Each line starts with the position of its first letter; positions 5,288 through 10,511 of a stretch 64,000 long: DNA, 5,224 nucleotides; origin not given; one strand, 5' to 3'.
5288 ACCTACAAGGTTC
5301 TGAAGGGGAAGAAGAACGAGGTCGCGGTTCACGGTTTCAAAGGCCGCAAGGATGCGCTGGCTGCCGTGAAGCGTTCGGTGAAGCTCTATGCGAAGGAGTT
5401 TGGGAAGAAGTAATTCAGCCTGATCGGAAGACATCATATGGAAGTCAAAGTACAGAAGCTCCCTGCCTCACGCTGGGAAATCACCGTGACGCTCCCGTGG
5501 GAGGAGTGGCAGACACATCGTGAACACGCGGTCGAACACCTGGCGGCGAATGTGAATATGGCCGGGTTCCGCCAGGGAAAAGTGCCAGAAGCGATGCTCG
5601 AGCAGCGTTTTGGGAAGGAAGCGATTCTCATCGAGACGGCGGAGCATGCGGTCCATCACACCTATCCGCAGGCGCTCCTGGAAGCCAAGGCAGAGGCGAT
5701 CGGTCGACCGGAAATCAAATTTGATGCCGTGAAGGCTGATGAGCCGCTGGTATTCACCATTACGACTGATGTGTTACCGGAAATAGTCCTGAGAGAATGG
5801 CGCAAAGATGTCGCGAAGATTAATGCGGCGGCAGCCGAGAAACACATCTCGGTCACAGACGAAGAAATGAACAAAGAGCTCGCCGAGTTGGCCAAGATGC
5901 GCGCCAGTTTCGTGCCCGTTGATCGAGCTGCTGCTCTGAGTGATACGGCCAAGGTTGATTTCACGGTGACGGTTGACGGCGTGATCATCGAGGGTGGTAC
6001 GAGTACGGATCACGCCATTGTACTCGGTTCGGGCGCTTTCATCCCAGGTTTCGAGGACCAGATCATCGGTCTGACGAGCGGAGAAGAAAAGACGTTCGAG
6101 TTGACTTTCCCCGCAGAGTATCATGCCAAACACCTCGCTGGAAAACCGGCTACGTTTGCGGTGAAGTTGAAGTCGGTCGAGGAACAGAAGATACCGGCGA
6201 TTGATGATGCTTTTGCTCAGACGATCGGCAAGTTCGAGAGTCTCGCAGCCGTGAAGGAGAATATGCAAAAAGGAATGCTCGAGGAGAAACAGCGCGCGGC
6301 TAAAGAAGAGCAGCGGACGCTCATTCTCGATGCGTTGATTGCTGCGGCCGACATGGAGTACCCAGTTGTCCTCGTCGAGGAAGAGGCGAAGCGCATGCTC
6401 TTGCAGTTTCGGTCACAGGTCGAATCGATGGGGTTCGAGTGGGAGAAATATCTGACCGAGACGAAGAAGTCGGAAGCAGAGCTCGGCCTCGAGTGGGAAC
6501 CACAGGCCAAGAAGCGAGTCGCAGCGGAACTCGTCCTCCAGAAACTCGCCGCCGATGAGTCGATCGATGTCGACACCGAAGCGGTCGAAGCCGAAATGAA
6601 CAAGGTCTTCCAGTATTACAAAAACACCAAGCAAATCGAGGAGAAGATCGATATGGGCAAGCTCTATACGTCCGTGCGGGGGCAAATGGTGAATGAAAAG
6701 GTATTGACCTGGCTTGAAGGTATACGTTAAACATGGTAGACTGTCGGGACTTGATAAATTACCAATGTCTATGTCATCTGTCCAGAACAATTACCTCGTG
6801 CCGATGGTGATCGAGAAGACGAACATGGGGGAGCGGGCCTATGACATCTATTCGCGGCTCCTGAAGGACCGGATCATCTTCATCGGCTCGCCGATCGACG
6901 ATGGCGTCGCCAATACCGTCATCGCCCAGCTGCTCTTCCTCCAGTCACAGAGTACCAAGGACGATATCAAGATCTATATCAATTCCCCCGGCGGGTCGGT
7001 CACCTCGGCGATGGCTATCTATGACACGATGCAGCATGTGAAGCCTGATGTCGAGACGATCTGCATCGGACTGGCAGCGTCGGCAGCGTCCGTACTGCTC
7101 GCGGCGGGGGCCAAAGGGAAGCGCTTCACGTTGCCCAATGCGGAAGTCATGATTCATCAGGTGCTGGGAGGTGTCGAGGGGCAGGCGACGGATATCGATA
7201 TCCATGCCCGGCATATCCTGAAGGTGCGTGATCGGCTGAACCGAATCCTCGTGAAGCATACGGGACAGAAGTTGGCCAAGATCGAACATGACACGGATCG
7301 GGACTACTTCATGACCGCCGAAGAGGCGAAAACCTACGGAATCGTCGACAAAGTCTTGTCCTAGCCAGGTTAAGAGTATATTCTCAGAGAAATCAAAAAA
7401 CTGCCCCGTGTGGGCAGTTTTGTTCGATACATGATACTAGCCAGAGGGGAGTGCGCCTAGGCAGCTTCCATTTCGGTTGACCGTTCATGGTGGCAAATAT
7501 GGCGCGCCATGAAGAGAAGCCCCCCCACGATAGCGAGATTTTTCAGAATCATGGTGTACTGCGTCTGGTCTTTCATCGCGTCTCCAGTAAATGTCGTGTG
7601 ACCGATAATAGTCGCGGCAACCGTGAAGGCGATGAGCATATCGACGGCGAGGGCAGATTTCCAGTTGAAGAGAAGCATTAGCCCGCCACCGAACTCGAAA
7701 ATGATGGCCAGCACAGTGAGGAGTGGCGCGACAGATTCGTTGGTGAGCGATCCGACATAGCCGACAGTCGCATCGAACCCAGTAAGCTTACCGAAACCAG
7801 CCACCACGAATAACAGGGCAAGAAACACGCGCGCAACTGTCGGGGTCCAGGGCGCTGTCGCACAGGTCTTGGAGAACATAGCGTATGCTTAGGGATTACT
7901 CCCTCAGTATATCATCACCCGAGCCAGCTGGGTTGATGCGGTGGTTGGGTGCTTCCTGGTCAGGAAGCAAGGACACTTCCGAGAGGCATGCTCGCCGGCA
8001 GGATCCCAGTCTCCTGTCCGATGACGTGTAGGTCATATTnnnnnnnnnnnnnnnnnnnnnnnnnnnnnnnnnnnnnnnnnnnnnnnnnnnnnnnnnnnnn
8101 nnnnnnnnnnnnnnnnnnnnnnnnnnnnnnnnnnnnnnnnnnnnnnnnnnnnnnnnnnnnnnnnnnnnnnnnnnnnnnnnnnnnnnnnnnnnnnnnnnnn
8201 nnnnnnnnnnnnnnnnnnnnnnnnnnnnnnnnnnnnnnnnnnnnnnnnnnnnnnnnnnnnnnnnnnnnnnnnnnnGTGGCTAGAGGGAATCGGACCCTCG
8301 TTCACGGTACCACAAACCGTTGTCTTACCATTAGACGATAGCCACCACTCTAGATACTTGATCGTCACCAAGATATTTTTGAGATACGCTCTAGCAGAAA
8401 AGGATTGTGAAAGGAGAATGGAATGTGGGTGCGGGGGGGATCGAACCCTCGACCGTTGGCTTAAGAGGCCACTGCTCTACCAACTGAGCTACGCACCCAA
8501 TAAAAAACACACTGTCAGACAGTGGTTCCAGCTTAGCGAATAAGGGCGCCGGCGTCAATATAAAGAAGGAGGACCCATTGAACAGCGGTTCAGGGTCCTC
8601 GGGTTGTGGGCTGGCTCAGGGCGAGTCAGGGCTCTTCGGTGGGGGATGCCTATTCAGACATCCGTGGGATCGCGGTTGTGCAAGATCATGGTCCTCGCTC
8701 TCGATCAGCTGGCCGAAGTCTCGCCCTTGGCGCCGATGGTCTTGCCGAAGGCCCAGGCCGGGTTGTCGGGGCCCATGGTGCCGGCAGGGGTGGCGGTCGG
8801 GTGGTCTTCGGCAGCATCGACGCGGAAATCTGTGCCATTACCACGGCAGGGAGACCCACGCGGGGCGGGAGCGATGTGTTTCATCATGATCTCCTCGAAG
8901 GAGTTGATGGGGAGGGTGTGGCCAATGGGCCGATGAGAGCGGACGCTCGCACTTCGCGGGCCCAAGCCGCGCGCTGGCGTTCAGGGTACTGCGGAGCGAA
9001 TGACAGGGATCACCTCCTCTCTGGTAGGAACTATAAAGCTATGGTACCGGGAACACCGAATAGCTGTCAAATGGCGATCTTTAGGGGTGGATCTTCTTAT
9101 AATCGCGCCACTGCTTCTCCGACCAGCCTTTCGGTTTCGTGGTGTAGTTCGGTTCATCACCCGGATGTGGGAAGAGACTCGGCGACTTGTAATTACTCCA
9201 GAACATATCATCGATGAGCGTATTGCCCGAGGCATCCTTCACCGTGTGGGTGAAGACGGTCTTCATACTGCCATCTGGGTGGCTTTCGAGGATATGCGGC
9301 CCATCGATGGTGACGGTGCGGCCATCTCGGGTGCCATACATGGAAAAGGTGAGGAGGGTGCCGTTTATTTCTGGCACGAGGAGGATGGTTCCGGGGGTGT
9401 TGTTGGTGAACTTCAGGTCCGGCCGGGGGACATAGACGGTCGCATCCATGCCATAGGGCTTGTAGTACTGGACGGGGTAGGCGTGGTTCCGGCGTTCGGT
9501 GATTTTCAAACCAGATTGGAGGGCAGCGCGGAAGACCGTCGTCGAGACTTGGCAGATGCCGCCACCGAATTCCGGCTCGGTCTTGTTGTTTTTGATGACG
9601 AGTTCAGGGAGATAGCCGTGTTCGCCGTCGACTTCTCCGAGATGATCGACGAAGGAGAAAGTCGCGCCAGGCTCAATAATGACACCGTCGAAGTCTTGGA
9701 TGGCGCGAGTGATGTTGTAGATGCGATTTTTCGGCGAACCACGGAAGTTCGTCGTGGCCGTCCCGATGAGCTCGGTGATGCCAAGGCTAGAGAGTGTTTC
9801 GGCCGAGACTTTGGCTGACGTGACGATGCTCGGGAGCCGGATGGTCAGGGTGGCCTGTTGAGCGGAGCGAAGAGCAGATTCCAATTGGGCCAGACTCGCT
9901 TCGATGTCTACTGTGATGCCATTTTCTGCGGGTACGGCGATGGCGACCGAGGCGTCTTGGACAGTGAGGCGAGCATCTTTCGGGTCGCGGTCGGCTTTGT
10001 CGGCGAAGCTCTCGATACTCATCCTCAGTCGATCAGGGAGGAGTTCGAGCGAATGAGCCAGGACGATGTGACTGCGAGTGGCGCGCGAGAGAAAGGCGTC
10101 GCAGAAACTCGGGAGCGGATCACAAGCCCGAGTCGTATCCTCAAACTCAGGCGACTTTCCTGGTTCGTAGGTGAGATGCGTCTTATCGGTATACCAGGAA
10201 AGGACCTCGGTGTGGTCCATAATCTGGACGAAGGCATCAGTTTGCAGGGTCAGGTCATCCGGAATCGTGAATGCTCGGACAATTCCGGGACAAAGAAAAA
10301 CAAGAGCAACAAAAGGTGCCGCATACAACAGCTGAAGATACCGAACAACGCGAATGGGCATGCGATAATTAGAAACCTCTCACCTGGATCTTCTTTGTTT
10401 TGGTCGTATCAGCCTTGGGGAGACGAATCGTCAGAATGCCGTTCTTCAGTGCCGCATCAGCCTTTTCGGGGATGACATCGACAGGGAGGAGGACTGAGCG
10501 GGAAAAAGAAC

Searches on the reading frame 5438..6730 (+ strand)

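Call 22: search_protein_families(library=pfam, proteins=[window:5438-6730:+], max_evalue=0.001)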
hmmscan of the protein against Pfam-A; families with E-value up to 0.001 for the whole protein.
window:5438-6730:+ (430 aa): 3 families
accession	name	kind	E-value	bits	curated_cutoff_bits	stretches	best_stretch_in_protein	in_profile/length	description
PF05697.18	Trigger_N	-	2.2e-33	116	22.2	1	1-151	1-144/144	Bacterial trigger factor protein (TF)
PF05698.19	Trigger_C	-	4.6e-29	102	22.7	1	268-426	1-160/162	Bacterial trigger factor protein (TF) C-terminus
PF00254.34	FKBP_C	-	8.6e-13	48.9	21.1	1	163-245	3-94/94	FKBP-type peptidyl-prolyl cis-trans isomerase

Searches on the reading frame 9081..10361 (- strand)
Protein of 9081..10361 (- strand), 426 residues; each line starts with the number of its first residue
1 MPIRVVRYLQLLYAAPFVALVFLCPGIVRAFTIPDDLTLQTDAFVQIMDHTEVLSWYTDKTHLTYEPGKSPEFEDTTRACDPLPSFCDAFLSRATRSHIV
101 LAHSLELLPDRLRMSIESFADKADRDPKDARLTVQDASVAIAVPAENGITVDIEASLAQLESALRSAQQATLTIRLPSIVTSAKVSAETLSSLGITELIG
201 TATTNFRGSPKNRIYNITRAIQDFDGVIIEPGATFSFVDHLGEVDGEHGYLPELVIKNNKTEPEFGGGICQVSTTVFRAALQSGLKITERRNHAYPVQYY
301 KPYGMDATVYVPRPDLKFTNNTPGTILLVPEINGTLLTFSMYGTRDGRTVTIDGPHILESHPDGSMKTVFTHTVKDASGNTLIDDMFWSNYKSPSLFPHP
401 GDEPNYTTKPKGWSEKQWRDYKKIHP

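Call 22: search_protein_families(library=pfam, proteins=[window:9081-10361:-], max_evalue=0.001)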
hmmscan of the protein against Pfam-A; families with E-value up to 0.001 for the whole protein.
window:9081-10361:- (426 aa): 2 families
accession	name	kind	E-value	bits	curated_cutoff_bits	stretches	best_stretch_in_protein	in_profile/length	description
PF04294.18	VanW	-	1.5e-42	144.6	27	1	212-342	1-130/130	VanW like protein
PF12229.13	PG_binding_4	-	2.1e-08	34.8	22.1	1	110-171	55-115/117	Putative peptidoglycan binding domain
